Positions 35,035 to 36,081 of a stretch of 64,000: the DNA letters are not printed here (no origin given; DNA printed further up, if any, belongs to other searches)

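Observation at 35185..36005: Lone reverse-strand papain-like peptidase gene with a perfect palindrome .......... in its divergent promoter region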

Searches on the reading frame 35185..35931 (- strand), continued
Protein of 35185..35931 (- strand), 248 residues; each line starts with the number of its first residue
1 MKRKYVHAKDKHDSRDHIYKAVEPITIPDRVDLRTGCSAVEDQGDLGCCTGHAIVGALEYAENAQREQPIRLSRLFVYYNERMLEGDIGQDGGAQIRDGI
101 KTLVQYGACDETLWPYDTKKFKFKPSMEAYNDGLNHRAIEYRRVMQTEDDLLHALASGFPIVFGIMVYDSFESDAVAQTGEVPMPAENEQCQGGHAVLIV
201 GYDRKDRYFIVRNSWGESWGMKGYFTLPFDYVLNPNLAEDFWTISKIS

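Call 26: search_solved_structures(query=window:35185-35931:-, max_evalue=0.001, show_alignments=2)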
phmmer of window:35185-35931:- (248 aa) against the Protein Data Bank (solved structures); distinct sequences matched with E-value up to 0.001: 159 (the best 60 are shown).
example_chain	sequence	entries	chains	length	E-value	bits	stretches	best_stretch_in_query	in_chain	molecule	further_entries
3ois_A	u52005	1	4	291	3.6e-56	193.8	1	4-246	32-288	Cysteine protease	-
4bpv_A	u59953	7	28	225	3.7e-11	46.3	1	25-227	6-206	CATHEPSIN S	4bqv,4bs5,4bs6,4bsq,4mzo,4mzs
5jt8_A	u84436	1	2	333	1.2e-10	44.6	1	36-225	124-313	Blo t 1 allergen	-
8pi3_A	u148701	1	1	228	2e-10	43.9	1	27-227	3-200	Cathepsin S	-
2fye_A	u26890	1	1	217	4.6e-10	42.7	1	27-227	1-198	cathepsin S preproprotein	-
8iui_A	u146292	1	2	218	6e-10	42.3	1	27-226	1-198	Fibroinase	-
2g6d_A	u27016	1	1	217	1.1e-09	41.5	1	27-227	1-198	cathepsin S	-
6czk_A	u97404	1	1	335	1.2e-09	41.3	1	28-227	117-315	Pro-cathepsin H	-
5vpk_A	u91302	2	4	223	1.7e-09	40.8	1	23-225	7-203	Der f 1 variant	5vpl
8v57_A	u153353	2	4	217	1.9e-09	40.7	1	27-227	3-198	Cathepsin K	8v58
3qt4_A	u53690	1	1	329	2.2e-09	40.5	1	29-234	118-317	Cathepsin-L-like midgut cysteine proteinase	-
8rnd_A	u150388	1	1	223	2.4e-09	40.3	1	27-227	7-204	Cathepsin S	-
4p6e_A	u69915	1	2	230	2.7e-09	40.2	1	27-227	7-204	Cathepsin S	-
6bki_A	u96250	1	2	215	2.9e-09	40.1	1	27-227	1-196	Cathepsin K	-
2f1g_A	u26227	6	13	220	2.9e-09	40.1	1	27-227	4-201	Cathepsin S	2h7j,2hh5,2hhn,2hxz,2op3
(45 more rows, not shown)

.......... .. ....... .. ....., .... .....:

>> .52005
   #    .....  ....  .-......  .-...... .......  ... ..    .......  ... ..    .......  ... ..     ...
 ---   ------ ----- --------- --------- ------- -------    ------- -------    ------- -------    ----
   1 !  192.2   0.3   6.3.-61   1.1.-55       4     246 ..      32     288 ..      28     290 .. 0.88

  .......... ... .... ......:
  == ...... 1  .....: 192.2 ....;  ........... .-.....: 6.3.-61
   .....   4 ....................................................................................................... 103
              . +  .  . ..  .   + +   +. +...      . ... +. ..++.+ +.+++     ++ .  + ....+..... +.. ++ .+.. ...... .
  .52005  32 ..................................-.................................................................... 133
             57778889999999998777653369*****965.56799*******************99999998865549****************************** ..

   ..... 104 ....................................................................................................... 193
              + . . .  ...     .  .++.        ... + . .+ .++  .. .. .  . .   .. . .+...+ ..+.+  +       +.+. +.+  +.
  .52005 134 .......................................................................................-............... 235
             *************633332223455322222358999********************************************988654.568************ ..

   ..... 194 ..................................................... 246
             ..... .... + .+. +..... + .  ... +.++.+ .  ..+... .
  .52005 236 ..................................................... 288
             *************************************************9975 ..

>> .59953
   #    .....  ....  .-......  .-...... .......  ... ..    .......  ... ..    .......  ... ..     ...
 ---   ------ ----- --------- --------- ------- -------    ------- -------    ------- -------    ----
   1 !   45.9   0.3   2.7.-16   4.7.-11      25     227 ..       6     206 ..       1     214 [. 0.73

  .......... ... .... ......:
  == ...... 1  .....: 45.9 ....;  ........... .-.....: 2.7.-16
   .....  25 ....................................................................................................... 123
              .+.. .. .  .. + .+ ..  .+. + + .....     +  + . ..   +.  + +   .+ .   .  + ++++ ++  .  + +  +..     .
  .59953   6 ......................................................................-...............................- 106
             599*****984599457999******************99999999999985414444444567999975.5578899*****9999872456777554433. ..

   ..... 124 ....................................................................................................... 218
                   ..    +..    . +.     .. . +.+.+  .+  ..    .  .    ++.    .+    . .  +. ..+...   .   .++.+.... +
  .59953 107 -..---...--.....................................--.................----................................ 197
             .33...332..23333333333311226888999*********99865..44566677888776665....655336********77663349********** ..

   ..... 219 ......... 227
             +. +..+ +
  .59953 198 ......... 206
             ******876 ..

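Call 27: find_encoding_contigs(protein=P0001, flank=6000, max_places=3)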
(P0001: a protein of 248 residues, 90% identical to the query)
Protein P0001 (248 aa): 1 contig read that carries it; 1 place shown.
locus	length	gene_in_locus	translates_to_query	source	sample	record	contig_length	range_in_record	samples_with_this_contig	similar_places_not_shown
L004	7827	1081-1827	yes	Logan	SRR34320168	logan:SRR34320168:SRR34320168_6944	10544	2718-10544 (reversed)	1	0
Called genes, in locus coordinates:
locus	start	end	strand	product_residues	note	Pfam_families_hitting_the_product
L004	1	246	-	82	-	?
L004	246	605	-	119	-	-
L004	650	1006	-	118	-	-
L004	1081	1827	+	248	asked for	PF00112:Peptidase_C1, PF13529:Peptidase_C39_2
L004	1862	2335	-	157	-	-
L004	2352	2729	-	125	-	-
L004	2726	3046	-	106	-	-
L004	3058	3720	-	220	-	-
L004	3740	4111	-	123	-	-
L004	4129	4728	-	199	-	-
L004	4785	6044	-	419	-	-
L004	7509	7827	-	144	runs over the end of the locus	-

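Call 28: find_encoding_contigs(protein=P0002, flank=6000, max_places=3)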
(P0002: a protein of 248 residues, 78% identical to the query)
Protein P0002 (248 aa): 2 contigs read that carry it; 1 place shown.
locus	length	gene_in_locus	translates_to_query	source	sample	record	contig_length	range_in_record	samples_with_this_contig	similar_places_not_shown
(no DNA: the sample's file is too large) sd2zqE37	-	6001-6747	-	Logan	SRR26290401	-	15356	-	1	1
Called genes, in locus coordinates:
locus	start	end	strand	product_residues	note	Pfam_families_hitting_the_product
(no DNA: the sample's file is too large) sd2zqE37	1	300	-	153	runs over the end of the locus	-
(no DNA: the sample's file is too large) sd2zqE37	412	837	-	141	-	PF24240:DUF7448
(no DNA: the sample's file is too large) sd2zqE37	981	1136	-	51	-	-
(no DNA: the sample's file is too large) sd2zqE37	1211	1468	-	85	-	-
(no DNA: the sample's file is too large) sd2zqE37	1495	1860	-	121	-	-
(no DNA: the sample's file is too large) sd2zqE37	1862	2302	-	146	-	-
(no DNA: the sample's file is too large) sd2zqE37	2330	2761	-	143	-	-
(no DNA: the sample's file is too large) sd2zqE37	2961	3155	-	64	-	-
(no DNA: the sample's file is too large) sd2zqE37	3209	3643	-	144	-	-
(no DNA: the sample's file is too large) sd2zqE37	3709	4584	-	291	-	-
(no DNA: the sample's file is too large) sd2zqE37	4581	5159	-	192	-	-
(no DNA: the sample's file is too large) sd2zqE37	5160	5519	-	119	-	-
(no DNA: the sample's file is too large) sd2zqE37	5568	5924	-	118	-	-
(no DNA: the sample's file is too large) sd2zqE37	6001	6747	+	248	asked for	PF00112:Peptidase_C1, PF13529:Peptidase_C39_2 (weak)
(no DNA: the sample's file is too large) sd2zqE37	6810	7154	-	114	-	-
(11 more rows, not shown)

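Call 29: find_encoding_contigs(protein=P0003, flank=6000, max_places=3)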
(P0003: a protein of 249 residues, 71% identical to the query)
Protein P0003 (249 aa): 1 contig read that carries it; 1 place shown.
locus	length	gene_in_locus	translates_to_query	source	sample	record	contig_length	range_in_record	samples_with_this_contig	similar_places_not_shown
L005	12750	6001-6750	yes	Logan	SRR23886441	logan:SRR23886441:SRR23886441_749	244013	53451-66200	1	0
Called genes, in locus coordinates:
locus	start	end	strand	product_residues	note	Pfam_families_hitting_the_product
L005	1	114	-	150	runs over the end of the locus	-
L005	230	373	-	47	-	-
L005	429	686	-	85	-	-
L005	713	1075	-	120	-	-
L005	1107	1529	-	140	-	-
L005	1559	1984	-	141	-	-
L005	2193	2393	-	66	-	-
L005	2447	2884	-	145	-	-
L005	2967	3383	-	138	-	-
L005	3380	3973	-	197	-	-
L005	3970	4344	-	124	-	-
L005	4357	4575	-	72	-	-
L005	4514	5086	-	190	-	-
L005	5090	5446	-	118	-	-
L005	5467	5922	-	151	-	-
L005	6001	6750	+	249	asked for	PF00112:Peptidase_C1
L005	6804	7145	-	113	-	-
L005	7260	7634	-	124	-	-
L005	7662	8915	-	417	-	-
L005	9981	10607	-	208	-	-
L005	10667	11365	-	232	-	PF00392:GntR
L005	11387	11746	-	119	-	-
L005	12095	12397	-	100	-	-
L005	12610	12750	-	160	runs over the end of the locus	-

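Call 42: find_related_loci(query=A1, collection=viral_contigs, flank=4000)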
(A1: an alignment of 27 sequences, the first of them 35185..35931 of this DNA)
Query A1 (248 aa) in viral_contigs; peptide patterns used: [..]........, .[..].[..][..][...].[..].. (x = any residue, [..] = any of these).
600 stretches matched a pattern (row limit reached: there are more); 522 encode a relative of the query (tblastn E <= 1e-3); the best 80 are kept; 80 distinct loci.
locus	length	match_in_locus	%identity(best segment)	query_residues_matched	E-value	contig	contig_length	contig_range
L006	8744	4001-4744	99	1-248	9e-171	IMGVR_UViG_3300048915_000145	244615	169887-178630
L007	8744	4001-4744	71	1-247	3e-119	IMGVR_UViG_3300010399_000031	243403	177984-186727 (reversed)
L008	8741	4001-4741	59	2-247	7e-99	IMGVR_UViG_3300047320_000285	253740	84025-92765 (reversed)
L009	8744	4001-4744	57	1-248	1e-98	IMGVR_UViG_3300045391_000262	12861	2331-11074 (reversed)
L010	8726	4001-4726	57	3-246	5e-92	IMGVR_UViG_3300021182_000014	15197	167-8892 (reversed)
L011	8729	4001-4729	58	2-246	5e-92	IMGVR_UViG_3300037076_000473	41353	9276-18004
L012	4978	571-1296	58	3-246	3e-91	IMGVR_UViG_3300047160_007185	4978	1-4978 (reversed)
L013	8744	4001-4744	54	2-247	3e-88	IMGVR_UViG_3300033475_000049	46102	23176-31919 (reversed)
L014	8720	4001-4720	55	10-248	2e-87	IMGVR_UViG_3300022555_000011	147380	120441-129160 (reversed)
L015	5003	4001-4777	52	1-246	1e-85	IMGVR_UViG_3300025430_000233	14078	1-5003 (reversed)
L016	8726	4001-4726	55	3-246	1e-85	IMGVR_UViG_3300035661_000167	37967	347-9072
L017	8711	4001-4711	55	9-246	2e-84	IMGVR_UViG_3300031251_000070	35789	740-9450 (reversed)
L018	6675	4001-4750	52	1-248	3e-83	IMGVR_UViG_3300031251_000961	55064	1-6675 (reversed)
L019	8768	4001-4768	50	4-246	4e-83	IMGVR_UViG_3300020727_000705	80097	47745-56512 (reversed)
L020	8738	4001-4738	52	3-247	1e-82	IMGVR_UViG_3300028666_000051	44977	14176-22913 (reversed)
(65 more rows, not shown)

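Call 68: predict_structure(alignment_id=A2)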
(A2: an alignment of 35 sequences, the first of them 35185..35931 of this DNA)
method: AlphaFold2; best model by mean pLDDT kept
length: 248 residues; sequences in the alignment: 35
mean_pLDDT: 91.6   pTM: 0.90
mean pLDDT of the five models: 91.6, 90.2, 89.1, 88.3, 87.5
residues with pLDDT >= 90: 188; 70-90: 55; 50-70: 4; < 50: 1
segments of 3 or more residues with pLDDT < 50: none
pLDDT, mean of each block of 10 residues (from residue 1): 68 82 90 94 90 95 82 94 86 85 94 92 93 93 96 97 96 94 95 96 98 95 97 97 91
secondary structure, 60 per line:
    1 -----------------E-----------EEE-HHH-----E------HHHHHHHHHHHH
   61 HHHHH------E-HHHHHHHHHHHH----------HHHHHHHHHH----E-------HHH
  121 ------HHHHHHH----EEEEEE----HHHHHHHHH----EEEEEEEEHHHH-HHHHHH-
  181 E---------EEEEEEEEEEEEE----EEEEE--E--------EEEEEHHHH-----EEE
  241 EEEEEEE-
elements in order: E30-32 H49-65 H74-85 H96-105 H127-133 E138-143 H148-156 E161-168 H169-172 H174-179 E191-203 E208-212 E224-228 H229-232 E238-247

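Call 73: fold_search(model_id=the predicted structure, library=pdb)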
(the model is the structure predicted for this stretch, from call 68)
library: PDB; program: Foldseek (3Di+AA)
matches with E <= 10: 437; with E <= 0.001: 302
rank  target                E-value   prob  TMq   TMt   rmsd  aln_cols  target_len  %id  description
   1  3ois_A                2.3e-26  1.00  0.90  0.83   3.0       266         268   39  Crystal Structure Xylellain, a cysteine protease from Xylella fastidiosa (released 2011-08-03)
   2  3ois_B                3.5e-26  1.00  0.90  0.84   3.0       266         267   39  Crystal Structure Xylellain, a cysteine protease from Xylella fastidiosa (released 2011-08-03)
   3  7pck_B                9.2e-15  1.00  0.75  0.62   3.7       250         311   24  CRYSTAL STRUCTURE OF WILD TYPE HUMAN PROCATHEPSIN K (released 1999-10-25)
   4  3qt4                  1.0e-14  1.00  0.75  0.62   3.4       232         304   24  Structure of digestive procathepsin L 3 of Tenebrio molitor larval midgut (released 2012-02-22)
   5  6jd8                  1.1e-14  1.00  0.77  0.62   3.6       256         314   22  Structure of a proline specific mutant of human cathepsin L (released 2020-02-05)
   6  7pck_A                1.4e-14  1.00  0.76  0.62   3.5       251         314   24  CRYSTAL STRUCTURE OF WILD TYPE HUMAN PROCATHEPSIN K (released 1999-10-25)
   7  1cjl                  1.6e-14  1.00  0.76  0.63   3.9       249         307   23  CRYSTAL STRUCTURE OF A CYSTEINE PROTEASE PROFORM (released 1997-08-12)
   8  4bs5                  2.9e-14  1.00  0.68  0.77   3.6       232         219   24  MOUSE CATHEPSIN S WITH COVALENT LIGAND (released 2013-11-27)
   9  1cs8                  3.3e-14  1.00  0.77  0.62   3.9       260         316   23  CRYSTAL STRUCTURE OF PROCATHEPSIN L (released 1999-08-23)
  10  2xu5                  3.9e-14  1.00  0.68  0.77   3.7       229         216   25  CATHEPSIN L WITH A NITRILE INHIBITOR (released 2011-01-12)
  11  6jd0                  5.3e-14  1.00  0.74  0.59   3.8       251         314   22  Structure of mutant human cathepsin L, engineered for GAG binding (released 2020-02-05)
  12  7pck_C                6.0e-14  1.00  0.73  0.60   3.7       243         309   24  CRYSTAL STRUCTURE OF WILD TYPE HUMAN PROCATHEPSIN K (released 1999-10-25)
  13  2xu3                  6.0e-14  1.00  0.66  0.74   4.2       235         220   23  CATHEPSIN L WITH A NITRILE INHIBITOR (released 2011-01-12)
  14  8rnd_A                7.6e-14  1.00  0.67  0.74   4.0       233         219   24  Cathepsin S in complex with NNPI-C10 inhibitor (released 2024-06-05)
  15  7pck_D                9.7e-14  1.00  0.69  0.58   5.9       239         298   23  CRYSTAL STRUCTURE OF WILD TYPE HUMAN PROCATHEPSIN K (released 1999-10-25)
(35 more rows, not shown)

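Call 78: search_protein_families(library=phrogs, alignment_id=A3, max_evalue=0.00001)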
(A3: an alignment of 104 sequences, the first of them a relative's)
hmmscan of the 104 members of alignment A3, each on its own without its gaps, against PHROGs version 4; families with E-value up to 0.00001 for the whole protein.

A. member 1, L009:3156-3917:+ (253 aa): 0 families

B. families by the number of members that match (of 104 scanned): 94 families (the first 25 are shown)
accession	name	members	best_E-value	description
phrog_562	-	3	2.2e-68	RNA ligase and tail fiber protein attachment catalyst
phrog_314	-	2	5.3e-30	homing endonuclease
phrog_8238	-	2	4.1e-21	RNA ligase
phrog_7168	-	2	8e-21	homing endonuclease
phrog_4952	-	2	1.2e-17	signal peptide motif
phrog_19446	-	2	6.4e-10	homing endonuclease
phrog_5123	-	2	1.3e-09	homing endonuclease with GIY-YIG motif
phrog_4301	-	2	1.6e-08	-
phrog_1891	-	2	1.1e-06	HNH endonuclease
phrog_114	-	1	5.7e-106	ATP-dependent DNA ligase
phrog_612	-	1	4.5e-103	RIIA lysis inhibitor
phrog_8203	-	1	2.6e-102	-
phrog_138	-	1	4.7e-67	major head protein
phrog_213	-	1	5e-66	portal protein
phrog_1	-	1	2.1e-58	integrase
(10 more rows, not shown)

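Call 79: search_protein_families(library=padloc, proteins=[window:35185-35931:-], max_evalue=0.01)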
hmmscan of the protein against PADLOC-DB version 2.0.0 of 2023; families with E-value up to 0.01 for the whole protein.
window:35185-35931:- (248 aa): 0 families

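Call 80: search_protein_families(library=ncbifam, proteins=[window:35185-35931:-], max_evalue=0.01)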
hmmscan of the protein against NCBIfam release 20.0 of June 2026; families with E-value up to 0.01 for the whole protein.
window:35185-35931:- (248 aa): 0 families

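Call 86: find_encoding_contigs(protein=P0007, flank=5000, max_places=1)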
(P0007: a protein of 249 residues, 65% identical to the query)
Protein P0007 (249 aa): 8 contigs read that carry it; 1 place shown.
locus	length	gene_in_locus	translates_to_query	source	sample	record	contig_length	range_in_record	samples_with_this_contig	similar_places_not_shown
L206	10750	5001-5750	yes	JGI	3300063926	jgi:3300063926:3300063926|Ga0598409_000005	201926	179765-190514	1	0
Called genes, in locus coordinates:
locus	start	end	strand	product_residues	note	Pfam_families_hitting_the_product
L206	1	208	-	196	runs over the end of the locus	PF00160:Pro_isomerase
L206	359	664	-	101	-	PF20137:BubE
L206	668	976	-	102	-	-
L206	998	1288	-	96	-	-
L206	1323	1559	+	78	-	-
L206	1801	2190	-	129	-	-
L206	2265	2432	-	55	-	-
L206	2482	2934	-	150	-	-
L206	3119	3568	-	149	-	-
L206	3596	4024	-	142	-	-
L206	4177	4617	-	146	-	-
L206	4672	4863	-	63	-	-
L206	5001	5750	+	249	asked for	PF00112:Peptidase_C1, PF13529:Peptidase_C39_2 (faint), PF03051:Peptidase_C1_2 (weak)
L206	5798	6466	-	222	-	-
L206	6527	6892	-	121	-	-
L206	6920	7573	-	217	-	-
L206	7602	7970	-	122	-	-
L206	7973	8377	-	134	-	-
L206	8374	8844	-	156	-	-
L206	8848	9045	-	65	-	-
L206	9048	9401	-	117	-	-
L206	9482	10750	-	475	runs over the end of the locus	PF11397:GlcNAc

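Call 87: find_encoding_contigs(protein=P0016, flank=5000, max_places=1)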
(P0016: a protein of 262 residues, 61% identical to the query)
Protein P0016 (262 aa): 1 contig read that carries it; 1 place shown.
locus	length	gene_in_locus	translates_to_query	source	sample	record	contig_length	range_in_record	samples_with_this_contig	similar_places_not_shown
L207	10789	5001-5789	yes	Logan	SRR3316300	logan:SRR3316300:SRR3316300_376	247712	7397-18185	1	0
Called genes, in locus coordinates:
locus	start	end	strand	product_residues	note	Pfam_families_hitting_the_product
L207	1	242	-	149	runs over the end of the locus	-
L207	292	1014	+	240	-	-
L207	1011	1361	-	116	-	-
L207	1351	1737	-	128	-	-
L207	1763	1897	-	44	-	-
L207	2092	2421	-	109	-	-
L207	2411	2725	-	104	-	-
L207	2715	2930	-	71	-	-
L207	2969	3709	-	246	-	PF00149:Metallophos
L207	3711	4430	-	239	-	PF00149:Metallophos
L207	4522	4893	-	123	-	-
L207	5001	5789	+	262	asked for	PF00112:Peptidase_C1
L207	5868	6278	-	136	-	-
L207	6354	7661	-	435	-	-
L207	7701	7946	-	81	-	PF13443:HTH_26 (weak)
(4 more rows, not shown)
